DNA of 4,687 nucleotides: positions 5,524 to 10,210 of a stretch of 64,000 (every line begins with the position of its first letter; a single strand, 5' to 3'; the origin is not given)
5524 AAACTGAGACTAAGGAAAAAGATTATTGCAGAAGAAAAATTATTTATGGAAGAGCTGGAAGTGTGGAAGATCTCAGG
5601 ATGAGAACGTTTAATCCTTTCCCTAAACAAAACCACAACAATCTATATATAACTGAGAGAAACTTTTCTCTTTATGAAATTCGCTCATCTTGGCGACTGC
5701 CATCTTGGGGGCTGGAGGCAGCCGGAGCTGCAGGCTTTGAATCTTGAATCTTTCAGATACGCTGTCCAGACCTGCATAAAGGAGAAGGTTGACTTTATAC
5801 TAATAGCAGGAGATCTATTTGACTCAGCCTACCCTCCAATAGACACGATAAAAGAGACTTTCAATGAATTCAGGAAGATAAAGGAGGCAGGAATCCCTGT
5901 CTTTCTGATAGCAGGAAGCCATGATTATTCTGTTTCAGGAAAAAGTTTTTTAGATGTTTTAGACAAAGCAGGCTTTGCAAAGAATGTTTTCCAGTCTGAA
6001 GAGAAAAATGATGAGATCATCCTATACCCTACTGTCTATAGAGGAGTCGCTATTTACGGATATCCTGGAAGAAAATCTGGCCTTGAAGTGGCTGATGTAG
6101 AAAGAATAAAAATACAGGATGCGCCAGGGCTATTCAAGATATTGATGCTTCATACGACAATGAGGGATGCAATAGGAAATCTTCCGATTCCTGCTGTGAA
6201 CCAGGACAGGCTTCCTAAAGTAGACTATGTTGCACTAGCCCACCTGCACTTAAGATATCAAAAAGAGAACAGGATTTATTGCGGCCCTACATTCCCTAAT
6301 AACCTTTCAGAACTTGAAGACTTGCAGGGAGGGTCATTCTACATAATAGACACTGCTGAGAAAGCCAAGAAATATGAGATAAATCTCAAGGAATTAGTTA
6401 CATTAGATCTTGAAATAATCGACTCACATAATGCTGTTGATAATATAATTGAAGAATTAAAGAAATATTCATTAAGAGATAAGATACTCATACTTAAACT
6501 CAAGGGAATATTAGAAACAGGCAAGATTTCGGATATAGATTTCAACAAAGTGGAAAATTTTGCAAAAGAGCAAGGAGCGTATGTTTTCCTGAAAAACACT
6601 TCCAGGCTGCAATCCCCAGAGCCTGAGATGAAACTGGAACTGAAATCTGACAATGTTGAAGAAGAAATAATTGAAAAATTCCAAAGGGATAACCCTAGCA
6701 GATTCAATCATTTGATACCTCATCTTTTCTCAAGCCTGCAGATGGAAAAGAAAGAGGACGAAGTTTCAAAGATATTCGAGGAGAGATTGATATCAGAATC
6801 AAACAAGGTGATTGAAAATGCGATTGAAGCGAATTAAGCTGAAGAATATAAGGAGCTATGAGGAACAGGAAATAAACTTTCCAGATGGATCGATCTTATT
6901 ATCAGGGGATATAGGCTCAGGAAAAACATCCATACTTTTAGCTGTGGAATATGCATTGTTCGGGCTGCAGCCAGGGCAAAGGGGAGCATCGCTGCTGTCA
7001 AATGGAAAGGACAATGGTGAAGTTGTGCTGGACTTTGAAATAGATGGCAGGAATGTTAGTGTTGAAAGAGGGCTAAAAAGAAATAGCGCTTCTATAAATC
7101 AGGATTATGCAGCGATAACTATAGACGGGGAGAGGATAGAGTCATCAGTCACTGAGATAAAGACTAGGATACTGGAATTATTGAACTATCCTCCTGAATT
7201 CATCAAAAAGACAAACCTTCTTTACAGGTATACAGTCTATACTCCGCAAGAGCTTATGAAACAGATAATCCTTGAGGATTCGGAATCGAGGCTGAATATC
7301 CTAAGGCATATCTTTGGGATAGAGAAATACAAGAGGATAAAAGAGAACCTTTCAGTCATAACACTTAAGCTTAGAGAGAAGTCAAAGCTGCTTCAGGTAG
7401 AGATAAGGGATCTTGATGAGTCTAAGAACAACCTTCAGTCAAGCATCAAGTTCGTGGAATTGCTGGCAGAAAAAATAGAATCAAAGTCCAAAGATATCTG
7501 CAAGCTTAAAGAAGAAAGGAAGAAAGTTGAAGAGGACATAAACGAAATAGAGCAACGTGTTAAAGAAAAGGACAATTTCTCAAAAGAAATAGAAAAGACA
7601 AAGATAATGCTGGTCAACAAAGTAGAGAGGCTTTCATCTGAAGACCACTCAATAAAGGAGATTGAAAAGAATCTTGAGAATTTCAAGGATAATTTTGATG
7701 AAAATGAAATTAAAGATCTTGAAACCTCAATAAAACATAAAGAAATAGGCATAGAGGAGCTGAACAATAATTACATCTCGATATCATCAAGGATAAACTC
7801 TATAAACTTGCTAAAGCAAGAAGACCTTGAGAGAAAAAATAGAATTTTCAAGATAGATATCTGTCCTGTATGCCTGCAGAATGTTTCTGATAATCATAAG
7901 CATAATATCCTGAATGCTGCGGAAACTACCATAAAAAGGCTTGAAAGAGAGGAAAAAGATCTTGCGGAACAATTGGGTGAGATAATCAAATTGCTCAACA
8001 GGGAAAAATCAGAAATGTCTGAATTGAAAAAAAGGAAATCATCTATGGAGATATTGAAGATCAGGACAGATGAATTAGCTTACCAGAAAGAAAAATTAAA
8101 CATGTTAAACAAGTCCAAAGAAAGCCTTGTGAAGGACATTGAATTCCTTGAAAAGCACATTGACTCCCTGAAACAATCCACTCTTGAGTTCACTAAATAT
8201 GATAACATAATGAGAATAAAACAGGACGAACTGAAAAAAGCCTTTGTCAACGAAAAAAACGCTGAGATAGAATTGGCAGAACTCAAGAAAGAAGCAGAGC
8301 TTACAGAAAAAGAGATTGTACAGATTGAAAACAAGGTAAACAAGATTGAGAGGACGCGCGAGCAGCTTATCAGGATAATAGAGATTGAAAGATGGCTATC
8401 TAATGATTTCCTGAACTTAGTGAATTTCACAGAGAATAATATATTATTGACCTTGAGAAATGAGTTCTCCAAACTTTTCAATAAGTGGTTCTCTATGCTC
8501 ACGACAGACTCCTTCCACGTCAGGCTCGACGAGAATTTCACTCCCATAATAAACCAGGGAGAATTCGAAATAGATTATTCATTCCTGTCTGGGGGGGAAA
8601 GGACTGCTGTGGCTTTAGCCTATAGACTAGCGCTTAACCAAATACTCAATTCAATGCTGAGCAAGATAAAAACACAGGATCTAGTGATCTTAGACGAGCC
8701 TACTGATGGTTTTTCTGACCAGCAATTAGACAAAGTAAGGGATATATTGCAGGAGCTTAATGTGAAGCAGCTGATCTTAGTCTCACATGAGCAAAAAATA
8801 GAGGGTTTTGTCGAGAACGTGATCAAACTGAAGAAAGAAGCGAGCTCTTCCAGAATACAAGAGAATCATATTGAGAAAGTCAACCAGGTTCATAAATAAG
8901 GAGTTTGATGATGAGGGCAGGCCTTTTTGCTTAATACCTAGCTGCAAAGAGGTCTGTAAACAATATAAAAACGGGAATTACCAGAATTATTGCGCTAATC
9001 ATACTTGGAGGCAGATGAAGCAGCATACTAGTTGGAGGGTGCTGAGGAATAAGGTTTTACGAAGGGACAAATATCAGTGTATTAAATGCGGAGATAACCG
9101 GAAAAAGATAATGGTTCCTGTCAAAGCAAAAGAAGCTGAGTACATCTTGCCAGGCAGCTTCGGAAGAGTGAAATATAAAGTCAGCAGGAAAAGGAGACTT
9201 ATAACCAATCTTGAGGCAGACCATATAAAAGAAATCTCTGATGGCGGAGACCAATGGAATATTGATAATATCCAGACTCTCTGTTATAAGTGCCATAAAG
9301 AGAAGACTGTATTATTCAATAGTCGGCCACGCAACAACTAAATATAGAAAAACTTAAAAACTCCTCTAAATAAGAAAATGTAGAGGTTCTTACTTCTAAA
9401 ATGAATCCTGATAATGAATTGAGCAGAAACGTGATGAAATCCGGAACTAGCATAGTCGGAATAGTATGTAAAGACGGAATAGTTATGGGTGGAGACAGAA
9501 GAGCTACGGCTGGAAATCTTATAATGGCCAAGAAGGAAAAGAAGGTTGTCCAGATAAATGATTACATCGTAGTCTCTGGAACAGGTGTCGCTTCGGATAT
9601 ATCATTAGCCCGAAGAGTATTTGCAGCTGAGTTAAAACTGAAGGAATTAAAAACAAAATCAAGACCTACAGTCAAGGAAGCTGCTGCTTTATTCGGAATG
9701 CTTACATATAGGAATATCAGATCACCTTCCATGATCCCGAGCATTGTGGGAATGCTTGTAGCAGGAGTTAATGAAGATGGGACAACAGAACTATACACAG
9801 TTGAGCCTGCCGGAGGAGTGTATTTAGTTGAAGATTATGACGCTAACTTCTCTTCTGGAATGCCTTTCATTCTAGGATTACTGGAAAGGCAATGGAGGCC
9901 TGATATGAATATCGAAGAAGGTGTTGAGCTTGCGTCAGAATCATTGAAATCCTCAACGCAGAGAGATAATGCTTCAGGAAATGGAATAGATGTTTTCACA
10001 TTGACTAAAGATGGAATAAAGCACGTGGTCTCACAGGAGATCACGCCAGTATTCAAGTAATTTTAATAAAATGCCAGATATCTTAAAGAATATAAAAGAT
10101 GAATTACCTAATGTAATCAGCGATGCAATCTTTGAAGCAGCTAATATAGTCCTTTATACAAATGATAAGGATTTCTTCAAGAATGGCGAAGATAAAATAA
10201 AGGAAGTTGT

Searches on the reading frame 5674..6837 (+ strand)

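Call 78: search_protein_families(library=pfam, proteins=[window:5674-6837:+], max_evalue=0.0001)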
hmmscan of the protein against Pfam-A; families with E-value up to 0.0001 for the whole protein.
window:5674-6837:+ (387 aa): 1 family
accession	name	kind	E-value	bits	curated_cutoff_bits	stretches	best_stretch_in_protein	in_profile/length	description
PF00149.33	Metallophos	-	3.5e-15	57.4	21.5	1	1-192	1-189/191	Calcineurin-like phosphoesterase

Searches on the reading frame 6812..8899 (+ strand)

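Call 5: search_protein_families(library=pfam, proteins=[window:6812-8899:+], max_evalue=0.001)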
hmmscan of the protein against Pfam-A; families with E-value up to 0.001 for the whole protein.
window:6812-8899:+ (695 aa): 4 families
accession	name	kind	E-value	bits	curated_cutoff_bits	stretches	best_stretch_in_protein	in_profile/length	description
PF13476.12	AAA_23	-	5.9e-20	73.2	27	1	7-250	1-200/201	AAA domain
PF02463.25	SMC_N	-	2.3e-06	27.6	40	1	5-49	2-48/220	RecF/RecN/SMC N terminal domain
PF13555.12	AAA_29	-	1e-05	25.6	27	1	5-51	1-48/61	P-loop containing region of AAA domain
PF13558.12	SbcC_Walker_B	-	5e-05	23.9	27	1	582-647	23-89/90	SbcC/RAD50-like, Walker B motif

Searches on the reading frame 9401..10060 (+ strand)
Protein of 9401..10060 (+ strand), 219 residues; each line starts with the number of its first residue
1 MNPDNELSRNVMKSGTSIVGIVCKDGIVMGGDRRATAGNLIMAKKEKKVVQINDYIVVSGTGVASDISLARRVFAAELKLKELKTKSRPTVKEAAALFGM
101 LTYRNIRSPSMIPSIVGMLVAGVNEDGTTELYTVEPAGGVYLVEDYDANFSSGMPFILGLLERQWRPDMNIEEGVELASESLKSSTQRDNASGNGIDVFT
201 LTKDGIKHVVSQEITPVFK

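Call 5: search_protein_families(library=pfam, proteins=[window:9401-10060:+], max_evalue=0.001)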
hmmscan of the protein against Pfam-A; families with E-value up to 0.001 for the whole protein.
window:9401-10060:+ (219 aa): 1 family
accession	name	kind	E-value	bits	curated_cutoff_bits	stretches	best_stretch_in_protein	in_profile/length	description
PF00227.31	Proteasome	-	5.3e-44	150.6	22.4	1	12-200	1-188/189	Proteasome subunit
